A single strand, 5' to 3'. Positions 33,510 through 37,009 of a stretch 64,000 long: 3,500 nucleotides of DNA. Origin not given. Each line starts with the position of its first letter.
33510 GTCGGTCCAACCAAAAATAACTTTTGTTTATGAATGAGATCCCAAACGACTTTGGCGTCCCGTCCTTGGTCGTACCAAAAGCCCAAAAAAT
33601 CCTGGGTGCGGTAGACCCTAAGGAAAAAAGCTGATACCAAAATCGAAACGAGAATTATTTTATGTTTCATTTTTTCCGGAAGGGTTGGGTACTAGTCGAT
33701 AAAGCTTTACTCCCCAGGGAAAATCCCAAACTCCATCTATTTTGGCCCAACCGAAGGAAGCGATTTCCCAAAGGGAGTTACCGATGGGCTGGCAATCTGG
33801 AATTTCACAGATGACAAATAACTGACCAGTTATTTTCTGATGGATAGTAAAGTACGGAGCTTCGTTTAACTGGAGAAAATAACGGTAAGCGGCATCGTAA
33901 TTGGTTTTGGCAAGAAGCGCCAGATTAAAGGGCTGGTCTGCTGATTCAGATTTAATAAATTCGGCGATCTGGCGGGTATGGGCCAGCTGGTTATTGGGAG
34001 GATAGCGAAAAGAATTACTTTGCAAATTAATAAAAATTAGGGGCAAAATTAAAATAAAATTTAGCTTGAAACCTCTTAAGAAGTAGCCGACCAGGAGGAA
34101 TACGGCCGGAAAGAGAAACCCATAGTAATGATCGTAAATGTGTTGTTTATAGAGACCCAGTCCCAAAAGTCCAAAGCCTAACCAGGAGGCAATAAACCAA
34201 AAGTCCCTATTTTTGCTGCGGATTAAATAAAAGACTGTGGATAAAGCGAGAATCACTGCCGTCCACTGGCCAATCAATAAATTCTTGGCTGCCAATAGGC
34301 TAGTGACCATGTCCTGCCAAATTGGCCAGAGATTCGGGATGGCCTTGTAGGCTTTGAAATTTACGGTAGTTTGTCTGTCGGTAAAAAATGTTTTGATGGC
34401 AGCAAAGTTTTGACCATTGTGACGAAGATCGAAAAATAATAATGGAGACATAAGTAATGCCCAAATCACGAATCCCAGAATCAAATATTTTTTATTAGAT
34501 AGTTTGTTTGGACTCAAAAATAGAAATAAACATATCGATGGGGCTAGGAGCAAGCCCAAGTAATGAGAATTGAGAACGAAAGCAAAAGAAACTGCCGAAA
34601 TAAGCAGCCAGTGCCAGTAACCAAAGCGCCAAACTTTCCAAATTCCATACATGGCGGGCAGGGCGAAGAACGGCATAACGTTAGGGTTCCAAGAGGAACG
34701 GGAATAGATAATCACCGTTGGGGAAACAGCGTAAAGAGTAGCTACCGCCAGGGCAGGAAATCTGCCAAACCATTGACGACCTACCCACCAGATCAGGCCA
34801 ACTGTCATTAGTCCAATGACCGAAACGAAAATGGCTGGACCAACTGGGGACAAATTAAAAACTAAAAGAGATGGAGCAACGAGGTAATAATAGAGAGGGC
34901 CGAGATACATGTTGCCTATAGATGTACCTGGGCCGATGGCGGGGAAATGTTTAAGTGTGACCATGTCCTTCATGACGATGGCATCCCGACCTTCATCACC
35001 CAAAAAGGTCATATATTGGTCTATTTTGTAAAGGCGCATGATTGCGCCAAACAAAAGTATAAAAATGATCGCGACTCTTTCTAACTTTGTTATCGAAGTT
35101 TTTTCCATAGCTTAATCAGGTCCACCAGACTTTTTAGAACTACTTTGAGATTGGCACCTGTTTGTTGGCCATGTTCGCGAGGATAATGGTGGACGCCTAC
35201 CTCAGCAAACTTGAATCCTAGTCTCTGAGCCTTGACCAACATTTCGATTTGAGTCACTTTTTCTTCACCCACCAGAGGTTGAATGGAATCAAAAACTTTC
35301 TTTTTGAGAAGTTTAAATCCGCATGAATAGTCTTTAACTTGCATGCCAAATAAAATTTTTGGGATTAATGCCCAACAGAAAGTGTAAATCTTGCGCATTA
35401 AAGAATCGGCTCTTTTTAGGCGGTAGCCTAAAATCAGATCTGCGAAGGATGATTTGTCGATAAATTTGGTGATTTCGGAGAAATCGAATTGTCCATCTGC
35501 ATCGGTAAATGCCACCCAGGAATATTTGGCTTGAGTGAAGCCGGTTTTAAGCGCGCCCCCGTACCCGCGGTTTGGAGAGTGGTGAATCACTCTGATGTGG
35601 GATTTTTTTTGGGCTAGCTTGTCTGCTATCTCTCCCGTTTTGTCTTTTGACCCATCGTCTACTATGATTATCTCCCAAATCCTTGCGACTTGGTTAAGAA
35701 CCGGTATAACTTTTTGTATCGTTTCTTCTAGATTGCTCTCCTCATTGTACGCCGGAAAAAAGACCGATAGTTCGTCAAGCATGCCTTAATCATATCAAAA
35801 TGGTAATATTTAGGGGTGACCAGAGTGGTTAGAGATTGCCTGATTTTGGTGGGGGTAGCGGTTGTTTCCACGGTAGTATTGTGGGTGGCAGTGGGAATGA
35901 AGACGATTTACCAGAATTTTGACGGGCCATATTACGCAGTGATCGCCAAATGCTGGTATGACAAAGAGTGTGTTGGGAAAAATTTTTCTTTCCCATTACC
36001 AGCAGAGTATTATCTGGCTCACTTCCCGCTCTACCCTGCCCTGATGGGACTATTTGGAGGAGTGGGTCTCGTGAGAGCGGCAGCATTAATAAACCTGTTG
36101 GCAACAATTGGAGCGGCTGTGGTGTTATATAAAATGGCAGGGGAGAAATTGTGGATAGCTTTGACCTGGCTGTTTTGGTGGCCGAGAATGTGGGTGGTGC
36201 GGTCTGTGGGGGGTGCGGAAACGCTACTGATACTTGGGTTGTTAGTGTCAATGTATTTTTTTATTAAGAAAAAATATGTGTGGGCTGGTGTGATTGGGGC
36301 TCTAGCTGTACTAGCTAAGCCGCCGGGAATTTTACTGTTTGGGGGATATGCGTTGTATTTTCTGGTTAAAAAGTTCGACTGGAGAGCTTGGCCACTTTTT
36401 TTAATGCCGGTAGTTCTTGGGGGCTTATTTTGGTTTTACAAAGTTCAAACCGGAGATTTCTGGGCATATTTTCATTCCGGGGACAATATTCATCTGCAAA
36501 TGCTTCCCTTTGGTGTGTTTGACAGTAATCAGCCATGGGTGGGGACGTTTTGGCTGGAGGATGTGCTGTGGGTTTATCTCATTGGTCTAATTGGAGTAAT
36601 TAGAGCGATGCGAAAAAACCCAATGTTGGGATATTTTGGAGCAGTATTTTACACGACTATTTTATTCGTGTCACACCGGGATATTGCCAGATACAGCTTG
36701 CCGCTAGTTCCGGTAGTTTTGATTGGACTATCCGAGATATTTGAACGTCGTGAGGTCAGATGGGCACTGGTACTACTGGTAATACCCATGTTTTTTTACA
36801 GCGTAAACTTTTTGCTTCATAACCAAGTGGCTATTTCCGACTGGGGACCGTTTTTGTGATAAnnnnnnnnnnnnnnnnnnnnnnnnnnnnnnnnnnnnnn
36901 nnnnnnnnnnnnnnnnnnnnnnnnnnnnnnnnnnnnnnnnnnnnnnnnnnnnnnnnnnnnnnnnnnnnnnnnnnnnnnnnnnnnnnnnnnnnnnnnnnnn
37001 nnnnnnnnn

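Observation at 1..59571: About 58 kb envelope-glycosylation super-cluster built on lipid-linked sugar donors plus GT-C transferases, with a complete dTDP-rhamnose pathway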

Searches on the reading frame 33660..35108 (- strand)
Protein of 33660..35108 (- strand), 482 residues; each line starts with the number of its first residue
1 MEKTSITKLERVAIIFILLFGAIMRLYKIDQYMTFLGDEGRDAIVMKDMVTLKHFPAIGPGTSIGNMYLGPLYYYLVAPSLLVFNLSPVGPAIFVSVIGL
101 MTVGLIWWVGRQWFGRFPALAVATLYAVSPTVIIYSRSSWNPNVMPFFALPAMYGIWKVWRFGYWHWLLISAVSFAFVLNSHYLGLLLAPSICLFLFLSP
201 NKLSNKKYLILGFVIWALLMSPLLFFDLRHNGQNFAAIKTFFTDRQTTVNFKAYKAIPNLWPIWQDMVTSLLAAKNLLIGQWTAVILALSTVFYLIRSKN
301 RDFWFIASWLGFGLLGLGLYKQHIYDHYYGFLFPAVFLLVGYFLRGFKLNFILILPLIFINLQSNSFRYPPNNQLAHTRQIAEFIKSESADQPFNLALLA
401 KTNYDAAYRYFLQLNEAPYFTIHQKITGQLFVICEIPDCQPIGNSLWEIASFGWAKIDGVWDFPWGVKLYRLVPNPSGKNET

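Call 7: search_protein_families(library=pfam, proteins=[window:33660-35108:-], max_evalue=0.01)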
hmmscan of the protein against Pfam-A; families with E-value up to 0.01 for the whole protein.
window:33660-35108:- (482 aa): 1 family
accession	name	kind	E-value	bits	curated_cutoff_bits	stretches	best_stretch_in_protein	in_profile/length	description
PF13231.12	PMT_2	-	3e-10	41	26.1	1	71-224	4-158/160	Dolichyl-phosphate-mannose-protein mannosyltransferase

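Call 108: find_homologous_proteins(query=window:33660-35108:-, max_evalue=1e-10)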
Query window:33660-35108:- (482 aa): 3334 proteins with E <= 1e-10 among 8000 candidates; the best 120 are listed.
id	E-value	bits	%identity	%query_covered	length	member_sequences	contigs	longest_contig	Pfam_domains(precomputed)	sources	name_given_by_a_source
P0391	0.0e+0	1101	100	100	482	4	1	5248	PF13231.13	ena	-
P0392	7.9e-244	829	76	100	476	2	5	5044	PF13231.13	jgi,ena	-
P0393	1.8e-228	778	70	99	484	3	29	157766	PF13231.13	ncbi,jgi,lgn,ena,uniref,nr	ncbi:hypothetical protein A3D85_02750 [Candidatus Amesbacteria bacterium RIFCSPHIGHO2_02_FULL_47_9]|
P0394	1.8e-215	735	66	99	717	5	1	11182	PF00535.33,PF13231.13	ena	-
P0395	5.0e-214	730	70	94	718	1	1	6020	PF13641.13,PF00535.33,PF13231.13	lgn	-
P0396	3.7e-212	724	69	94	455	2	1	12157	PF13231.13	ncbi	ncbi:MAG: Uncharacterized protein G01um101416_765, partial [Microgenomates group bacterium Gr01-1014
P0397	9.1e-212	723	66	97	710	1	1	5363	PF13641.13,PF00535.33,PF13231.13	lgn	-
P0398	7.2e-211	720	65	99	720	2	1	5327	PF13641.13,PF00535.33,PF13231.13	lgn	-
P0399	4.4e-209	714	64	99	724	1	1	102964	PF10111.15,PF13641.13,PF00535.33,PF13231.13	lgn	-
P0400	1.7e-207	709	66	95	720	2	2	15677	PF13641.13,PF00535.33,PF13231.13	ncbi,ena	-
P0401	3.6e-207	708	63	98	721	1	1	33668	PF13641.13,PF00535.33,PF13231.13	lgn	-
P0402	2.2e-205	702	63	99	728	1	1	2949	PF13641.13,PF00535.33,PF13231.13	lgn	-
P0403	5.2e-205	701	65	95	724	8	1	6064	PF10111.15,PF13641.13,PF00535.33,PF13231.13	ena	-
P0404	3.0e-204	698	63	99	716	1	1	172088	PF00535.33,PF13231.13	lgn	-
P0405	4.5e-204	697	64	97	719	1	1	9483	PF13641.13,PF00535.33,PF13231.13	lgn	-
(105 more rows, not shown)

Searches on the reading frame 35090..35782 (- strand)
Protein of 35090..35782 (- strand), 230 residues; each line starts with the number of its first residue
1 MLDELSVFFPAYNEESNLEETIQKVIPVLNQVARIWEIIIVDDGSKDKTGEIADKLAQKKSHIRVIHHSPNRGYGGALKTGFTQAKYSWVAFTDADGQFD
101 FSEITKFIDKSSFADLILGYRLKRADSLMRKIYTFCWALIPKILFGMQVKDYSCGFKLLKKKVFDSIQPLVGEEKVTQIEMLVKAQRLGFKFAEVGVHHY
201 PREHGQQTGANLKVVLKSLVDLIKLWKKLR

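Call 7: search_protein_families(library=pfam, proteins=[window:35090-35782:-], max_evalue=0.01)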
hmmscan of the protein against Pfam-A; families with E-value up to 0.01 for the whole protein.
window:35090-35782:- (230 aa): 4 families
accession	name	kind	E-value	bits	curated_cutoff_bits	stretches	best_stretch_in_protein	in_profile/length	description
PF00535.33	Glycos_transf_2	-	2.3e-31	109.4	23.3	1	6-165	1-165/168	Glycosyl transferase family 2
PF13641.12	Glyco_tranf_2_3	-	5.7e-06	26.9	27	1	5-96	3-96/230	Glycosyltransferase like family 2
PF10111.15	Glyco_tranf_2_2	-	7e-06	26.2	27.3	1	6-98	1-93/276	Glycosyltransferase like family 2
PF13704.12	Glyco_tranf_2_4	-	0.00039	21.3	27.5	1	36-97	20-82/98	Glycosyl transferase family 2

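Call 14: search_protein_families(library=ncbifam, proteins=[window:35090-35782:-], max_evalue=0.001)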
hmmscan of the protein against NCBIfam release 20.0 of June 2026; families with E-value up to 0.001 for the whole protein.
window:35090-35782:- (230 aa): 22 families
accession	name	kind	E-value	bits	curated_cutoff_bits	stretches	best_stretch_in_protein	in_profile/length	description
NF007986.1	PRK10714.1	equivalog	2.1e-24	86.1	529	1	3-222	6-222/316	undecaprenyl-phosphate 4-deoxy-4-formamido-L-arabinose transferase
TIGR03937.1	PgaC_IcaA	equivalog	9.6e-21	74.2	422.3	1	3-103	45-142/407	poly-beta-1,6-N-acetyl-D-glucosamine synthase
NF047588.1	GlcsyltransPgfSStrep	equivalog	3e-18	66.1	500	1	5-172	3-172/308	glycosyltransferase PgfS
NF047683.1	TeichurnBiosyTuaG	equivalog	3.3e-17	62.9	400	1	4-123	7-126/252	teichuronic acid biosynthesis protein TuaG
NF007482.0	PRK10073.1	equivalog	2.2e-16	59.8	423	1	4-100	7-99/334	glycosyltransferase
NF041391.1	DPhHxTase_Halo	equivalog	7.8e-16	57.7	375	1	11-202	3-186/213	dolichyl-phosphate hexose transferase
TIGR04283.1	glyco_like_mftF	equivalog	8e-14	51.8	182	1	5-137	1-126/221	TIGR04283 family arsenosugar biosynthesis glycosyltransferase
NF058614.1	PPMAGASynPpgS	equivalog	6e-13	48.7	370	1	7-184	4-183/226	polyprenyl-phospho-N-acetylgalactosaminyl synthase PpgS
TIGR04182.1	glyco_TIGR04182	equivalog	1.2e-12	47.8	325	1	5-209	2-200/293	S-layer glycoprotein N-glycosyltransferase AglJ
NF010496.0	PRK13915.1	equivalog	7.4e-11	41.7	262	1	4-96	32-126/307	glucosyl-3-phosphoglycerate synthase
TIGR03965.1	mycofact_glyco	equivalog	1e-10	41.1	280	1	3-96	74-164/467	mycofactocin biosynthesis glycosyltransferase MftF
NF053739.1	GlytfEpsEBac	equivalog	1.1e-10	41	450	1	5-120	3-113/265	glycosyltransferase EpsE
NF041875.1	EPS_EpsD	equivalog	1.3e-10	41.2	370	1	5-99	1-92/325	exopolysaccharide biosynthesis glycosyltransferase EpsD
NF038302.1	EPS_HpsE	equivalog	1.7e-10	40.4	300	1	4-97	2-97/307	hormogonium polysaccharide biosynthesis glycosyltransferase HpsE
NF050050.1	ProtGlycPglI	equivalog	7.3e-10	38.7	500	1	4-111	3-108/306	GalNAc(5)-diNAcBac-PP-undecaprenol beta-1,3-glucosyltransferase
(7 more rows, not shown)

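Call 66: search_solved_structures(query=A6, max_evalue=0.00001)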
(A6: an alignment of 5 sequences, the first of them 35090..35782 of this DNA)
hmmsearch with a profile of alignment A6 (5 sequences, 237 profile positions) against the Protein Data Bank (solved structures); distinct sequences matched with E-value up to 0.00001: 38.
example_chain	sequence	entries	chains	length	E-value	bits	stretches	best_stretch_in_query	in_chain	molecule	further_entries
5mlz_A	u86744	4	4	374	1.7e-44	155.3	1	3-224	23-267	Dolichol monophosphate mannose synthase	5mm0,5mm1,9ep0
9bhc_C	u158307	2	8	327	5.7e-37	130.7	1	3-228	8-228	Undecaprenyl-phosphate 4-deoxy-4-formamido-L-arabinose transferase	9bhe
8vxh_A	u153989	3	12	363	7.7e-37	130.3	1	3-228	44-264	Undecaprenyl-phosphate 4-deoxy-4-formamido-L-arabinose transferase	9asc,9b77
9hwj_A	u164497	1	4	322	1.4e-35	126.2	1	3-228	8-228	Undecaprenyl-phosphate 4-deoxy-4-formamido-L-arabinose transferase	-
5eke_A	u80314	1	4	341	1.4e-32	116.3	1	4-215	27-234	Uncharacterized glycosyltransferase sll0501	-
5ekp_C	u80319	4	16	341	1.9e-32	115.9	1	4-214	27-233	Uncharacterized glycosyltransferase sll0501 | Glycosyltransferase sll0501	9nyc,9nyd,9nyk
9nye_A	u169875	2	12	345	1.9e-32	115.9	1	4-213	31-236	Glycosyltransferase sll0501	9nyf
2z87_A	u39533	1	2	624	3.7e-24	88.7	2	5-110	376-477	Chondroitin synthase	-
2z86_A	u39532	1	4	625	3.8e-24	88.7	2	5-110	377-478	Chondroitin synthase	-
8vh7_A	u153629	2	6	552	1.7e-18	70.2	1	5-153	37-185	Heparosan synthase B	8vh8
8viw_A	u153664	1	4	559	1.8e-18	70.1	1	5-153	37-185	Heparosan synthase B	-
3bcv_A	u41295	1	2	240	5.3e-18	68.6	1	2-111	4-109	Putative glycosyltransferase protein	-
5hea_A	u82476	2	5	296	6.7e-16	61.7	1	5-111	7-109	Putative glycosyltransferase (GalT1)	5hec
6h1j_A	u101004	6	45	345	3.9e-15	59.2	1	2-186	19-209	Probable ss-1,3-N-acetylglucosaminyltransferase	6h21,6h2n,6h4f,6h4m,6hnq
6p61_A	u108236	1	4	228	1.2e-14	57.7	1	3-100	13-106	Glycosyltransferase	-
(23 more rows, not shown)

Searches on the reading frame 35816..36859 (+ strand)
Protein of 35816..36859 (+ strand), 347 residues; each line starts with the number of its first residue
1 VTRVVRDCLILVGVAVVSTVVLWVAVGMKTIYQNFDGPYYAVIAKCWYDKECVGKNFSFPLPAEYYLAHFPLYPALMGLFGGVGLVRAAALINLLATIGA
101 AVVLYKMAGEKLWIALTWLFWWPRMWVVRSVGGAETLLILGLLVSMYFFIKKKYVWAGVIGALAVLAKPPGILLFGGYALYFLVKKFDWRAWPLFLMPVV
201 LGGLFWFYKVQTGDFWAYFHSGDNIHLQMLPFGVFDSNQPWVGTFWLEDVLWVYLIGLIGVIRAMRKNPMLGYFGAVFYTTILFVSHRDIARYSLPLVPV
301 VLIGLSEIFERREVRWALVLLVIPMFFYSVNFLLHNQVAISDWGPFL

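Call 7: search_protein_families(library=pfam, proteins=[window:35816-36859:+], max_evalue=0.01)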
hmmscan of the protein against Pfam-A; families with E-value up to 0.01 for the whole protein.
window:35816-36859:+ (347 aa): 0 families

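Call 28: search_protein_families(library=pfam, proteins=[window:35816-36859:+], max_evalue=10)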
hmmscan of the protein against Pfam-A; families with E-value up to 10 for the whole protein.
window:35816-36859:+ (347 aa): 0 families

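Call 40: search_protein_families(library=ncbifam, proteins=[window:35816-36859:+], max_evalue=0.01)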
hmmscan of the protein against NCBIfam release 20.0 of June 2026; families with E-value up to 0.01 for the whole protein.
window:35816-36859:+ (347 aa): 1 family
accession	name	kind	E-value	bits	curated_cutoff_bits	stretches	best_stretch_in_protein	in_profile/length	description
NF046093.1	AZOBR_p60025_fam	subfamily_domain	2.6e-11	43.2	150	1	65-200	89-228/232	AZOBR_p60025 family cell surface glycopolymer formation protein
